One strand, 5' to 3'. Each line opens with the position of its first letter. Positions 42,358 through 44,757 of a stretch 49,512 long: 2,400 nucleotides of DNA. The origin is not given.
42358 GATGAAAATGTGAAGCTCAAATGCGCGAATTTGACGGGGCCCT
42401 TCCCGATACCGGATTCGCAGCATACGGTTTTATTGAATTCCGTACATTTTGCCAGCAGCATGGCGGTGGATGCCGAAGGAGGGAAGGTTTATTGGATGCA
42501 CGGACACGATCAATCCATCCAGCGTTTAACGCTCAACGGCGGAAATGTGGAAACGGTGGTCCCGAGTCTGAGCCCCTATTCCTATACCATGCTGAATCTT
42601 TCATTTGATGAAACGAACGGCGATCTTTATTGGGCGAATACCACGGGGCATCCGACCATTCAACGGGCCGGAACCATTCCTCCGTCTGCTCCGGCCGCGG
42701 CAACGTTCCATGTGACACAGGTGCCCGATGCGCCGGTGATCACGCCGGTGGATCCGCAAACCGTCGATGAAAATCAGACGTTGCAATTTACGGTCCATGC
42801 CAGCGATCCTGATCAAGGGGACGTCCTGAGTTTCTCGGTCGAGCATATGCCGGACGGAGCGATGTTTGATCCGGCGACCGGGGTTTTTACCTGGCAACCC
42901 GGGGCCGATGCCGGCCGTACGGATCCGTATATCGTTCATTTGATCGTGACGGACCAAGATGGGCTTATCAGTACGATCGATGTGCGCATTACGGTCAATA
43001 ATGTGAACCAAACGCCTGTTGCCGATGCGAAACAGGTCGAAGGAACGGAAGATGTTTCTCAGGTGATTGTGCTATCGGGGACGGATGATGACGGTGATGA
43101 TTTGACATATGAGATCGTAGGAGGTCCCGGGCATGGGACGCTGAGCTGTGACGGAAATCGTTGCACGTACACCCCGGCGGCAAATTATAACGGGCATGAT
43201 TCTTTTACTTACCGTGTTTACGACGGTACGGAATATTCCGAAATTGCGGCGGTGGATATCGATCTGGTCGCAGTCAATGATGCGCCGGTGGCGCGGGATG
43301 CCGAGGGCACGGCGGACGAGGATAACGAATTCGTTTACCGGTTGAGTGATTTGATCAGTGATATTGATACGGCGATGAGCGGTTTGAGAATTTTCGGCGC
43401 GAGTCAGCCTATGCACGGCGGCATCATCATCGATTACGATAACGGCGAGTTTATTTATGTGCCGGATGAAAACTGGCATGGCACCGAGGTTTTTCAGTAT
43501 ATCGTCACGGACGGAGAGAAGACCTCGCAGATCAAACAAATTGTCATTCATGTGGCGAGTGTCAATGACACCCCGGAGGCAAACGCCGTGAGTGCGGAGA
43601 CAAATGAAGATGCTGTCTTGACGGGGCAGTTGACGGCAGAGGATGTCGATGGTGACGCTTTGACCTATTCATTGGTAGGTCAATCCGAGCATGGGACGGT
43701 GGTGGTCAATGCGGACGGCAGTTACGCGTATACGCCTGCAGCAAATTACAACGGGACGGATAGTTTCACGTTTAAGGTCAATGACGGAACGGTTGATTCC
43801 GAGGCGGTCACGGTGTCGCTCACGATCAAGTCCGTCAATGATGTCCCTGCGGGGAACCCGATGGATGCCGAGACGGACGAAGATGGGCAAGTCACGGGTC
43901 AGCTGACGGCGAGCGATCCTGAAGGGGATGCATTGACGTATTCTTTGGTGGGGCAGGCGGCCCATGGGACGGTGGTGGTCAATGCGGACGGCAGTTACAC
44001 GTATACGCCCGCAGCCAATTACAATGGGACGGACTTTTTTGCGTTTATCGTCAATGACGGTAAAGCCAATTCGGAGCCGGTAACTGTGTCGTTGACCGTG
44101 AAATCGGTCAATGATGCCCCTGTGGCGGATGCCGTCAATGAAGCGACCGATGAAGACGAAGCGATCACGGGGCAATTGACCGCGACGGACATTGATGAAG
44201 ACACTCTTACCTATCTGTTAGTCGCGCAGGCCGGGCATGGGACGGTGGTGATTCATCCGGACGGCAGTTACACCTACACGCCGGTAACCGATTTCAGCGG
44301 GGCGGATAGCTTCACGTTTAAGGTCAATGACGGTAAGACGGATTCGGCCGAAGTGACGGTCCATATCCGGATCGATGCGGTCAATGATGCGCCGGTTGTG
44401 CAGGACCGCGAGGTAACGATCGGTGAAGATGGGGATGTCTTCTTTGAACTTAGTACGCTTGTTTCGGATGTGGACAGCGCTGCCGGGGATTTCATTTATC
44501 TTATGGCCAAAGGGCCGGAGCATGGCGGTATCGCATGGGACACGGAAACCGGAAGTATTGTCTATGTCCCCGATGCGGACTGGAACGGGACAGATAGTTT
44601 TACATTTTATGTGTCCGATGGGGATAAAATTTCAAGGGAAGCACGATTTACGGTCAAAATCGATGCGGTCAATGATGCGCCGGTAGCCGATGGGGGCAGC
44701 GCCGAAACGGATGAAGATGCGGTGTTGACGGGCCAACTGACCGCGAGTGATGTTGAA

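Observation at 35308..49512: Giant open reading frame missing from the ORF track: a secreted protein of at least 4735 aa that runs off the window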

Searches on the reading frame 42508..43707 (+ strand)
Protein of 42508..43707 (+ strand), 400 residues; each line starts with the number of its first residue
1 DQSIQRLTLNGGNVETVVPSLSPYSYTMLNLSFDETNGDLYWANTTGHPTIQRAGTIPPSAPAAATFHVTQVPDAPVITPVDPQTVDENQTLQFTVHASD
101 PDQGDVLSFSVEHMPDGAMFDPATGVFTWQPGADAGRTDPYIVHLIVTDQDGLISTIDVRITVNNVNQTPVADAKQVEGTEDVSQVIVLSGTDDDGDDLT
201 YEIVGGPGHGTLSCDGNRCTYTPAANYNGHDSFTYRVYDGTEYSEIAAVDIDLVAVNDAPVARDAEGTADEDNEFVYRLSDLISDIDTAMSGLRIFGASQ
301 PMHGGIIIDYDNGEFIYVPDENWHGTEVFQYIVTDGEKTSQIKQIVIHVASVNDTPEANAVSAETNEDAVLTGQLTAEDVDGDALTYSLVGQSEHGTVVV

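Call 6: search_protein_families(library=pfam, proteins=[window:42508-43707:+], max_evalue=1)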
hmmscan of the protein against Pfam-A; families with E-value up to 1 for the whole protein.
window:42508-43707:+ (400 aa): 8 families
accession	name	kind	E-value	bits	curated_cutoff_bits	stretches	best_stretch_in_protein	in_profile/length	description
PF17963.7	Big_9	-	1e-46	158.2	23.6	4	167-251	1-88/89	Bacterial Ig domain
PF17803.7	Cadherin_4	-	3.5e-39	133.6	25.1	4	344-400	2-63/71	Bacterial cadherin-like domain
PF17892.7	Cadherin_5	-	1.7e-31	108.4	26.5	4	166-251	1-95/98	Cadherin-like domain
PF05345.18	He_PIG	-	1.1e-11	45.5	24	1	75-164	1-96/96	Putative Ig domain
PF16184.11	Cadherin_3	-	1.6e-06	28.5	25.5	1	188-216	23-53/106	Cadherin-like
PF18911.6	PKD_4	-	1.9e-06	28.2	27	1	74-163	2-85/85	PKD domain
PF18957.6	RibLong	-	0.002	19.3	27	1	105-163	34-92/93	Long Rib domain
PF17957.7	Big_7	-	0.037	15.1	24.1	1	74-120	2-44/70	Bacterial Ig domain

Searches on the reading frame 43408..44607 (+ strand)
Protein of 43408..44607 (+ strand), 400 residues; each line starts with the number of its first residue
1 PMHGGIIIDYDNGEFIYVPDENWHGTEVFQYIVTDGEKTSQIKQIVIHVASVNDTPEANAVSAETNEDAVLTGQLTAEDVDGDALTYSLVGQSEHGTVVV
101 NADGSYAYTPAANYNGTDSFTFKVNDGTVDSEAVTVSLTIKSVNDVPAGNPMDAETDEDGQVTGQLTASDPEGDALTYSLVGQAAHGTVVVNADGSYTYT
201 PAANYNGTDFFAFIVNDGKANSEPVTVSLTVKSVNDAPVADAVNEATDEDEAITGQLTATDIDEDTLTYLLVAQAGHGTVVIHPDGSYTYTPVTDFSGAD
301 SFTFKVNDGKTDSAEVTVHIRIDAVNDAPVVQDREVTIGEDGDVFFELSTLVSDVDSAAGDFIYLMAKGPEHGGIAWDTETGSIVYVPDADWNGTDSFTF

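Call 6: search_protein_families(library=pfam, proteins=[window:43408-44607:+], max_evalue=1)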
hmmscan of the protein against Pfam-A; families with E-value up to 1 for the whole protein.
window:43408-44607:+ (400 aa): 13 families
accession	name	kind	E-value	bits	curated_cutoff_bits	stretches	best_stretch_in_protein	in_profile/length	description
PF17963.7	Big_9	-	3.1e-80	265.6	23.6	5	235-319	1-87/89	Bacterial Ig domain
PF17892.7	Cadherin_5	-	1.7e-70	233.4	26.5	5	52-140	1-97/98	Cadherin-like domain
PF17803.7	Cadherin_4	-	1.2e-61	205.6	25.1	4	135-199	2-71/71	Bacterial cadherin-like domain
PF16184.11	Cadherin_3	-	1.5e-13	51.1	25.5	2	66-139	14-105/106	Cadherin-like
PF19076.6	CshA_repeat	-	0.00095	20.2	27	1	269-315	51-96/103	Surface adhesin CshA repetitive domain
PF22071.2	FAP42_B2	-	0.0067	17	27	1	243-291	52-101/108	FAP42 domain B2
PF19077.6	Big_13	-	0.0097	16.8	27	1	45-140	5-100/102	Bacterial Ig-like domain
PF10342.15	Kre9_KNH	-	0.036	15.2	24.6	0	191-223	51-84/94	Kre9/KNH-like N-terminal Ig-like domain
PF14220.11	DUF4329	-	0.05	14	28.6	0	278-334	24-82/116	Domain of unknown function (DUF4329)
PF21129.3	TibC_1st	-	0.16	12.5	27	0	374-393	4-23/63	Glycosyltransferase TibC, N-terminal domain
PF21056.3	ZSWIM1-3_RNaseH-like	-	0.16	12.3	27.2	0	200-232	48-80/128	Zinc finger SWIM domain-containing protein 1/3, RNaseH-like domain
PF09919.14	DUF2149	-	0.18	12.6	27.1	0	368-389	72-92/92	Uncharacterized conserved protein (DUF2149)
PF25155.1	NTF2_YvbJ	-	0.5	11.6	25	0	239-269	35-65/123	YvbJ NTF2-like domain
